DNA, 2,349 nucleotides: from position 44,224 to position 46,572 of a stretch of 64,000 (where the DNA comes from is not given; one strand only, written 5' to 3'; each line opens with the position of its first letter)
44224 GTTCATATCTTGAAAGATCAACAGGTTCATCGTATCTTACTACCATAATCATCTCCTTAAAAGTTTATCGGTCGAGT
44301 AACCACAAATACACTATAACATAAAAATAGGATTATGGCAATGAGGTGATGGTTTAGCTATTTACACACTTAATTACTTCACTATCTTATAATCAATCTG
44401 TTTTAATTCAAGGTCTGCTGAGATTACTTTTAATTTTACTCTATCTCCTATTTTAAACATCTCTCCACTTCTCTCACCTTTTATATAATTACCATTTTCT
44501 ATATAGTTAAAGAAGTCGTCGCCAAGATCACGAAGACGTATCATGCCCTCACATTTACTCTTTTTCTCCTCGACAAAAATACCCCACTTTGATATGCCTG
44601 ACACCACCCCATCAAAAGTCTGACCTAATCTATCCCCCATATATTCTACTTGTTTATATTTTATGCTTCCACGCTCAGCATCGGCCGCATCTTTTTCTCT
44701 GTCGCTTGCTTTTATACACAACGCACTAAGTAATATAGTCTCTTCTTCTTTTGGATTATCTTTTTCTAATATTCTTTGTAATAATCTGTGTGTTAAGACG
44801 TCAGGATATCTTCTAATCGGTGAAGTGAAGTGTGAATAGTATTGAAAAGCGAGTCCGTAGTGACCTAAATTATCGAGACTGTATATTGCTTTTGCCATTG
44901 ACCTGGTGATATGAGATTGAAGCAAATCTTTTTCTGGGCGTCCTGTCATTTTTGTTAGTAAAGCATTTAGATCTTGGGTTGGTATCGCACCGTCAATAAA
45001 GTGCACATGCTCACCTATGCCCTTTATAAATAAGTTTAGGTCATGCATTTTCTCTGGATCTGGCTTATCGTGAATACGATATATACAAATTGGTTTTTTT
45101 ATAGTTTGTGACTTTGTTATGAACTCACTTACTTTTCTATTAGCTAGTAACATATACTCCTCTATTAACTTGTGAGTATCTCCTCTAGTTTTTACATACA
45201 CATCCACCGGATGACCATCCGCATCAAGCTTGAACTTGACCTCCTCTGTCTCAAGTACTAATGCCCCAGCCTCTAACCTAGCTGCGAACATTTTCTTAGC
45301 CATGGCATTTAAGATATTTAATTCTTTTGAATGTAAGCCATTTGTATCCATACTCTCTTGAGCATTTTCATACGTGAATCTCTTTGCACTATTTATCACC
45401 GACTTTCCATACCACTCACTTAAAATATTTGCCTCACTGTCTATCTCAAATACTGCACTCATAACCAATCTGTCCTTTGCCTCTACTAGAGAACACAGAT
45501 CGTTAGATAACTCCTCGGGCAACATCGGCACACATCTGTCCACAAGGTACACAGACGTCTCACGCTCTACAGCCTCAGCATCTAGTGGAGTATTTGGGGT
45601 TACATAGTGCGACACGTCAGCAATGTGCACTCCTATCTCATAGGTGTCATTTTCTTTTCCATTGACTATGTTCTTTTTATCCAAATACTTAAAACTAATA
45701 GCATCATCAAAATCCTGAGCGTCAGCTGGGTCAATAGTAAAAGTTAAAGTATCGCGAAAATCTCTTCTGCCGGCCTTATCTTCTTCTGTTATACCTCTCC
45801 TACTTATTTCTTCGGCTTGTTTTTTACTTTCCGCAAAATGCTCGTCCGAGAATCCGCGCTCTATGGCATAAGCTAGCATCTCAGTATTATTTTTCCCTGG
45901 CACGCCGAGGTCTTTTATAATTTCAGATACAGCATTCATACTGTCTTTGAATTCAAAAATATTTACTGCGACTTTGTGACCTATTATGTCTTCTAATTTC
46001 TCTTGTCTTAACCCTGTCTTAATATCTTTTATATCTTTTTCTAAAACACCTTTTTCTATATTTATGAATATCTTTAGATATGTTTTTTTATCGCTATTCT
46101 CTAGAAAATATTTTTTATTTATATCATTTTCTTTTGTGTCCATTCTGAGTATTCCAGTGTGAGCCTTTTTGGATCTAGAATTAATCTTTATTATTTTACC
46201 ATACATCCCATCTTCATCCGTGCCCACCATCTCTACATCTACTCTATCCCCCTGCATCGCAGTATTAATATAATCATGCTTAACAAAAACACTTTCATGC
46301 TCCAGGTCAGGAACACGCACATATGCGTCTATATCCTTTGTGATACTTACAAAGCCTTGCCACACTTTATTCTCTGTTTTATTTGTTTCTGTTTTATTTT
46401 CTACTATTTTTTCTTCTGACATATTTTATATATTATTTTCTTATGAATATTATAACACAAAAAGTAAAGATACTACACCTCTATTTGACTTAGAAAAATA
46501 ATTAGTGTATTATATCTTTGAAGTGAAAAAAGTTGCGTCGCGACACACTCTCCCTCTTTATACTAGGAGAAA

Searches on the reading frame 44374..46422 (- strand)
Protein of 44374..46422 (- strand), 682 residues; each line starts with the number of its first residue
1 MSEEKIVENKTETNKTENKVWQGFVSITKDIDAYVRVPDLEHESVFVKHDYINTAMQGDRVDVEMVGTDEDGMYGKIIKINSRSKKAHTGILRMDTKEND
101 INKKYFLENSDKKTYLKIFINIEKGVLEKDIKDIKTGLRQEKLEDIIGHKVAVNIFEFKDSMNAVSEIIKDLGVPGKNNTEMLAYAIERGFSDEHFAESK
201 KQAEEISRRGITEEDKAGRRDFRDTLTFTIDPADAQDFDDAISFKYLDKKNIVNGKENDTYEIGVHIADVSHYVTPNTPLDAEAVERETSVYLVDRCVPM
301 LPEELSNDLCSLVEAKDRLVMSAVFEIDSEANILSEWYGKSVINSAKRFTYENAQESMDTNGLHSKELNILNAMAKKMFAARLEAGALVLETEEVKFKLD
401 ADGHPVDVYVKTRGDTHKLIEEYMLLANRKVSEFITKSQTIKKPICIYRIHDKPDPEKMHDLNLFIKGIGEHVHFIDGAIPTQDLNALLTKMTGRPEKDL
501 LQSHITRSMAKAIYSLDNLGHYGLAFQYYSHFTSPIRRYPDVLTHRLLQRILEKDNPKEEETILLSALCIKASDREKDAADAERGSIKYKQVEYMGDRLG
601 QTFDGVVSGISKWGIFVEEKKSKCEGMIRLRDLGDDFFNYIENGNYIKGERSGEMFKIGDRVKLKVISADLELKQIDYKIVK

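Call 11: search_protein_families(library=ncbifam, proteins=[window:44374-46422:-], max_evalue=0.01)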
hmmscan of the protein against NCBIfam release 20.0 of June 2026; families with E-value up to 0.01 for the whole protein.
window:44374-46422:- (682 aa): 10 families
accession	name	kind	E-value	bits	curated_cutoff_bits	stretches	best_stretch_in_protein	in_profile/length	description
TIGR02063.1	RNase_R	equivalog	5e-174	580.4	597.85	1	8-681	56-710/711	ribonuclease R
TIGR00358.1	3_prime_RNase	superfamily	3.7e-128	428.6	368.6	1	7-681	3-657/657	VacB/RNase II family 3'-5' exoribonuclease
NF008648.0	PRK11642.1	equivalog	4.1e-94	316.4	982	1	146-681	187-725/813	ribonuclease R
NF003455.0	PRK05054.1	equivalog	6e-52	176.7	542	1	201-628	172-590/645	exoribonuclease II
TIGR02062.1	RNase_B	equivalog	2.1e-44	151.6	641.9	1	201-617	173-582/646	exoribonuclease II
NF006333.0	PRK08563.1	equivalog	4.6e-05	23.1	143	1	603-674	85-154/188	DNA-directed RNA polymerase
NF006363.0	PRK08582.1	equivalog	0.00015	21.9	171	1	599-670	5-64/140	S1 domain-containing RNA-binding protein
NF040579.1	S1_dom_CvfD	subfamily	0.00024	21.3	117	1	599-677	3-69/113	CvfD/Ygs/GSP13 family RNA-binding post-transcriptional regulator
NF005973.0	PRK08059.1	equivalog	0.001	19.1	148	1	599-678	7-74/123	S1 domain-containing post-transcriptional regulator GSP13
TIGR00448.1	rpoE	equivalog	0.0031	17.1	124.2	1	601-672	83-152/179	DNA-directed RNA polymerase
